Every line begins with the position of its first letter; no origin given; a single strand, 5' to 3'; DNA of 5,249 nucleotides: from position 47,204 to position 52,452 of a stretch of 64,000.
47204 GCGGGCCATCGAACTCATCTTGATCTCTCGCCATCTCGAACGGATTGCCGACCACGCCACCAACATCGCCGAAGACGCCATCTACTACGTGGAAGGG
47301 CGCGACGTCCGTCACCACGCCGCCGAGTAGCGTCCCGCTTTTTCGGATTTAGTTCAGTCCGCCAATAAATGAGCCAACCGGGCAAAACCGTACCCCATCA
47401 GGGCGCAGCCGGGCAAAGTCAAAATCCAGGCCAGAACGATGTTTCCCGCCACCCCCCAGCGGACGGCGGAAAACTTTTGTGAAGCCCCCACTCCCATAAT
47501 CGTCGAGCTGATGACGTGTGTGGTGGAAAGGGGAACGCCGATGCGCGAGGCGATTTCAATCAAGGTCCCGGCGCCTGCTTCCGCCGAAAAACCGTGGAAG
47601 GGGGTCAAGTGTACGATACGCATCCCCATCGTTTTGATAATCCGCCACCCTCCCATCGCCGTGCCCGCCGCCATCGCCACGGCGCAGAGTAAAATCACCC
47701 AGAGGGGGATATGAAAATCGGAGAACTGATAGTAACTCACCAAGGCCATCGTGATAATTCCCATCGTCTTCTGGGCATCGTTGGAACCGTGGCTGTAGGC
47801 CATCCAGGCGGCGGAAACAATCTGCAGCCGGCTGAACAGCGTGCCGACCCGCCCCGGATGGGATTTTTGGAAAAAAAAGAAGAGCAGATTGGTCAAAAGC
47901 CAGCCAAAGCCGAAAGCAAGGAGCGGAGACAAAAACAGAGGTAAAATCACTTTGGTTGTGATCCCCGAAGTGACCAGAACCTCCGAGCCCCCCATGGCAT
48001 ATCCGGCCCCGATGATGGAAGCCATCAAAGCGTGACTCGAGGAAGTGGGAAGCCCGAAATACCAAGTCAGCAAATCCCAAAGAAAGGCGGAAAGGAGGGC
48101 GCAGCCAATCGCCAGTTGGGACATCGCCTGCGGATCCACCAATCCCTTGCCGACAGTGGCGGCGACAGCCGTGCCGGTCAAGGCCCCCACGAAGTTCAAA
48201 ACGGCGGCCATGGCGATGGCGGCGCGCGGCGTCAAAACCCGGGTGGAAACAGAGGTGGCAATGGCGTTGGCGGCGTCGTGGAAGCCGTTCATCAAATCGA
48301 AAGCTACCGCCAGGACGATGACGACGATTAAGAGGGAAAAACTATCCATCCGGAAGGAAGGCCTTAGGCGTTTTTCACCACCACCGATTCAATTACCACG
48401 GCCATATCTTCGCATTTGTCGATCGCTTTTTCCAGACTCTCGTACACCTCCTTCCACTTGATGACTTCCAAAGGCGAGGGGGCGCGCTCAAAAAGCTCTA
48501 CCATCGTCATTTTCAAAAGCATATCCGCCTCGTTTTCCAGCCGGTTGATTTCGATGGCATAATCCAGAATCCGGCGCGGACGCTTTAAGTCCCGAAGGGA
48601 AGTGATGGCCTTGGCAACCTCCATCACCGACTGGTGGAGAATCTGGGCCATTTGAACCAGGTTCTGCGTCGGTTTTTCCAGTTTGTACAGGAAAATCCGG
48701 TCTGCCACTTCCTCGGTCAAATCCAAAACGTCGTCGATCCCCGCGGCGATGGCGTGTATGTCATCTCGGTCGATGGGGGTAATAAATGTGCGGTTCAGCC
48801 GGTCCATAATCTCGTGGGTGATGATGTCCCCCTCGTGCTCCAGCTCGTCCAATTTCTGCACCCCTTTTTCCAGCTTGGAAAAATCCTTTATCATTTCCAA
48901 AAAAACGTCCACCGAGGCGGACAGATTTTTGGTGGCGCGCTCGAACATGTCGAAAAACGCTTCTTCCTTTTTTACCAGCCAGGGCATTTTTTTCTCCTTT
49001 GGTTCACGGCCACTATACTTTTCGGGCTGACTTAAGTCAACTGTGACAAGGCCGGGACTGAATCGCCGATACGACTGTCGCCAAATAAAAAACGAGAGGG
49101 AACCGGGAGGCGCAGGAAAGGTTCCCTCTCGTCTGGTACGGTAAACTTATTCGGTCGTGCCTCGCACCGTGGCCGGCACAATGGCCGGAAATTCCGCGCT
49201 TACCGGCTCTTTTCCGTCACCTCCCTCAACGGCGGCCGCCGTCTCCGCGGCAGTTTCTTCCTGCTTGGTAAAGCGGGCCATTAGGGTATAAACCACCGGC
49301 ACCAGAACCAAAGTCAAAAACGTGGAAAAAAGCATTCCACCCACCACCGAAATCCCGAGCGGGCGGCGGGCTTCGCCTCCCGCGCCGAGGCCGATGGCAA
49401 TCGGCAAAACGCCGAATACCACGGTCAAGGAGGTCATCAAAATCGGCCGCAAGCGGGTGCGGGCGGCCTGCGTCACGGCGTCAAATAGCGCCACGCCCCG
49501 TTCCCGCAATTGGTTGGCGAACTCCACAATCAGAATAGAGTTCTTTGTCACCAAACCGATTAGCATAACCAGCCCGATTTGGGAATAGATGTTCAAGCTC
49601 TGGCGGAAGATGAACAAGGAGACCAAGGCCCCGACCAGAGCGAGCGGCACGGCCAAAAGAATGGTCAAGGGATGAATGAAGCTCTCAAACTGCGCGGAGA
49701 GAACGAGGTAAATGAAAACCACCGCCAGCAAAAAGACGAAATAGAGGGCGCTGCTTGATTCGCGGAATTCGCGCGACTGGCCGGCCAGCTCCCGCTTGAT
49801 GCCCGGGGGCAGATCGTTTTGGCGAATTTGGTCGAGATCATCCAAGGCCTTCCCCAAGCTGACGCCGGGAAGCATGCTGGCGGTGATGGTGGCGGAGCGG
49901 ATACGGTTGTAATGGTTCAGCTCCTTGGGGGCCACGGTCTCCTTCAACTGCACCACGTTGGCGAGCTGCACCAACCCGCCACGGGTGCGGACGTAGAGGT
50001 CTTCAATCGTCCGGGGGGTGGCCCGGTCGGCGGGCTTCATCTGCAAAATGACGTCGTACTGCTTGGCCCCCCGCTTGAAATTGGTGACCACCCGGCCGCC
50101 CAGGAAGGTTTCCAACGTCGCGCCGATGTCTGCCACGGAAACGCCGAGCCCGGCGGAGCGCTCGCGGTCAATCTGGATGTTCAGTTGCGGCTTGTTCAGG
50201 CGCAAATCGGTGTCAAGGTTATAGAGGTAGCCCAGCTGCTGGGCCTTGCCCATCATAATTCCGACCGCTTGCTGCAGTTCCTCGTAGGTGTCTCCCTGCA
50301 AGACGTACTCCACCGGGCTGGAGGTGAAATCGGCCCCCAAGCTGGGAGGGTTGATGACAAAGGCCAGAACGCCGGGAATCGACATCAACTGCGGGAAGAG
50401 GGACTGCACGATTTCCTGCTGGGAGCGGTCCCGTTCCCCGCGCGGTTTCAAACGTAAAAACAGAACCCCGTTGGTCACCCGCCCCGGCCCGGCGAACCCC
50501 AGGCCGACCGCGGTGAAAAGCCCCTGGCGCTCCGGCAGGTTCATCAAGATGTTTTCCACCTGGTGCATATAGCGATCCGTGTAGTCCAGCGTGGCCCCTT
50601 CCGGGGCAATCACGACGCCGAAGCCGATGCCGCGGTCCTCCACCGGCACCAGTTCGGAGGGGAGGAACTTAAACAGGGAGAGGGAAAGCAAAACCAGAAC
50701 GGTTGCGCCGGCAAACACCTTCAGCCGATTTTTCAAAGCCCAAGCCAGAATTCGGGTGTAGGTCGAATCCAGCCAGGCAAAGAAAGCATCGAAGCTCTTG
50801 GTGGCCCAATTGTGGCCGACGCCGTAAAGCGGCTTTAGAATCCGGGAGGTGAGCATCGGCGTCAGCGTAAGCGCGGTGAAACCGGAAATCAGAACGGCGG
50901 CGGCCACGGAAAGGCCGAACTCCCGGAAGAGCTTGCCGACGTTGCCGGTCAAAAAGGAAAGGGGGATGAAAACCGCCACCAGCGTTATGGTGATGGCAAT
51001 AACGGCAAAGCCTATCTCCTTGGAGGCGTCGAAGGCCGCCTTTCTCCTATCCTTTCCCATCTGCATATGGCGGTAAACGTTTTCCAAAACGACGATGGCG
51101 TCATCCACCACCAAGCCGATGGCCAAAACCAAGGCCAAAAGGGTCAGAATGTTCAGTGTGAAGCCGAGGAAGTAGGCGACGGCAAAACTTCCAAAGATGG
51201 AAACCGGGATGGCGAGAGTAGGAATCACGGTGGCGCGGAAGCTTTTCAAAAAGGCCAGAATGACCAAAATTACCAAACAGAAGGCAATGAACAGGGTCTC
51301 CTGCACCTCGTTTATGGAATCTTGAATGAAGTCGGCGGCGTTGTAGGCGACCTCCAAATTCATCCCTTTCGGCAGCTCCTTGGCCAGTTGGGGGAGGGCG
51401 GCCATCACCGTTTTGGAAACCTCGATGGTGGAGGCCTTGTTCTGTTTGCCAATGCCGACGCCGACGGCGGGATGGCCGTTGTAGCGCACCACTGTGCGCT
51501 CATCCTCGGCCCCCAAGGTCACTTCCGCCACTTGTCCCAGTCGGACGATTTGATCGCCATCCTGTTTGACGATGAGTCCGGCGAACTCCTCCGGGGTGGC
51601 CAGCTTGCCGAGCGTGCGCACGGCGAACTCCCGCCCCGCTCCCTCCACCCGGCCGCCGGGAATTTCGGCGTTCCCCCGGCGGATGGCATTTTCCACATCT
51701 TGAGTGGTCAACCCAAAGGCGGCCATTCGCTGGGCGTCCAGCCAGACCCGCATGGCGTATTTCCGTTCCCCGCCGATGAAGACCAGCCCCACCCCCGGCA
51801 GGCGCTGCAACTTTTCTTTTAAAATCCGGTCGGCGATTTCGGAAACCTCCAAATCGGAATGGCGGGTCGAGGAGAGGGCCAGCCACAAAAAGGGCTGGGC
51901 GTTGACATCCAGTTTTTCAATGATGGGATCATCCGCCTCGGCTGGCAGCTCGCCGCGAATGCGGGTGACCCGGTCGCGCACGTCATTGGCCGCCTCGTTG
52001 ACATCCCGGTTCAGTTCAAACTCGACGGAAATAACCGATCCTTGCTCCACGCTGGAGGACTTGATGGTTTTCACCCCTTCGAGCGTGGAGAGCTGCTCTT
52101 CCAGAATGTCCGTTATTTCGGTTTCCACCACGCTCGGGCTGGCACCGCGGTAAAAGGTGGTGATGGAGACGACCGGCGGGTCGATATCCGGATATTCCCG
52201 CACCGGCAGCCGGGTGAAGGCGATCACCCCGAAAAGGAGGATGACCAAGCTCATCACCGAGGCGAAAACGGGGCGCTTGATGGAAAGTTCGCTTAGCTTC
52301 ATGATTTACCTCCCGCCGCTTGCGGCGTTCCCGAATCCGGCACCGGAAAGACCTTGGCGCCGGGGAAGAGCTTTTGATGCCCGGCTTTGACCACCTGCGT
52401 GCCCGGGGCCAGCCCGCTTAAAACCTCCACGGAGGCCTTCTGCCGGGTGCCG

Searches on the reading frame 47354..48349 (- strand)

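Call 58: search_protein_families(library=pfam, proteins=[window:47354-48349:-], max_evalue=0.001)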
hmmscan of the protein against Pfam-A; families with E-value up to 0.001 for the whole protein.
window:47354-48349:- (331 aa): 2 families
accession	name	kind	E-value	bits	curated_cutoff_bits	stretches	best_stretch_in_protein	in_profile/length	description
PF01384.25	PHO4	-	1.6e-98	330.3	33.7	1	21-319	1-350/350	Phosphate transporter family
PF09339.16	HTH_IclR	-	0.00031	20.9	22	0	254-278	12-36/52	IclR helix-turn-helix domain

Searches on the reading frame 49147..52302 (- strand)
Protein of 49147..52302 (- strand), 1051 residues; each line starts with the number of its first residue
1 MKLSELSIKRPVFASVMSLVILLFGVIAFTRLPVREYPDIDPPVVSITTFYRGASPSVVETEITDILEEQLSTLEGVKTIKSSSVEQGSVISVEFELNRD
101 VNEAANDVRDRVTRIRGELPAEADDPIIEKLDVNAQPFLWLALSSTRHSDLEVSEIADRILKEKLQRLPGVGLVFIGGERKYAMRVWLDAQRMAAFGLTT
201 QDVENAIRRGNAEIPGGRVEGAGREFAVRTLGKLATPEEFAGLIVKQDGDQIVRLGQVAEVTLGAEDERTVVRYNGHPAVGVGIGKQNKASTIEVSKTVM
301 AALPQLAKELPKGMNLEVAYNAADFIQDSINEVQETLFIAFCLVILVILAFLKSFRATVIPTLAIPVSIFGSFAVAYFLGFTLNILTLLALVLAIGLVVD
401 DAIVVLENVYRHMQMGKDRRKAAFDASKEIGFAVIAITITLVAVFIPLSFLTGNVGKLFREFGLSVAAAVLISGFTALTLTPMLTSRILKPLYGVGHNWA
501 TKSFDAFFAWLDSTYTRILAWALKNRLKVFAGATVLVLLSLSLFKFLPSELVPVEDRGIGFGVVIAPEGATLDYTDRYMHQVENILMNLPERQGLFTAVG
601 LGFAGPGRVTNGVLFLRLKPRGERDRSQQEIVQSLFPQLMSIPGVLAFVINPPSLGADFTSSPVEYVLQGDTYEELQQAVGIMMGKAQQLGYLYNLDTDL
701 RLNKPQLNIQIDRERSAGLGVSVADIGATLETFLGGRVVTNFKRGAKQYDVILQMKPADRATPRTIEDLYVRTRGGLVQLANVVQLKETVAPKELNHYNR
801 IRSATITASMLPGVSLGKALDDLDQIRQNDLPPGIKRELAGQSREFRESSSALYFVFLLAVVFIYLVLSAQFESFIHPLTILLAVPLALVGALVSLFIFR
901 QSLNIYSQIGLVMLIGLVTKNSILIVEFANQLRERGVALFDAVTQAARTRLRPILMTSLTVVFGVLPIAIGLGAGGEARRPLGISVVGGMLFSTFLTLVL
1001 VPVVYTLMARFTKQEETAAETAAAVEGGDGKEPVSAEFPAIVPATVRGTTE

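Call 33: search_protein_families(library=pfam, proteins=[window:49147-52302:-], max_evalue=1)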
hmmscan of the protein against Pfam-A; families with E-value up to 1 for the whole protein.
window:49147-52302:- (1051 aa): 4 families
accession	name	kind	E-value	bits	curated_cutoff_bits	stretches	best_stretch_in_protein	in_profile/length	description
PF00873.25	ACR_tran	-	0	1057.6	28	1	4-1008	2-1020/1021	AcrB/AcrD/AcrF family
PF03176.21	MMPL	-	2.8e-17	63.1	20.5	2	295-485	106-299/333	MMPL family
PF02355.23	SecD_SecF_C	-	0.011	15.5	20.5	1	336-474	36-176/189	Protein export membrane protein SecD/SecF, C-terminal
PF03348.21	Serinc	-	0.046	13.1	24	1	850-961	82-190/434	Serine incorporator (Serinc)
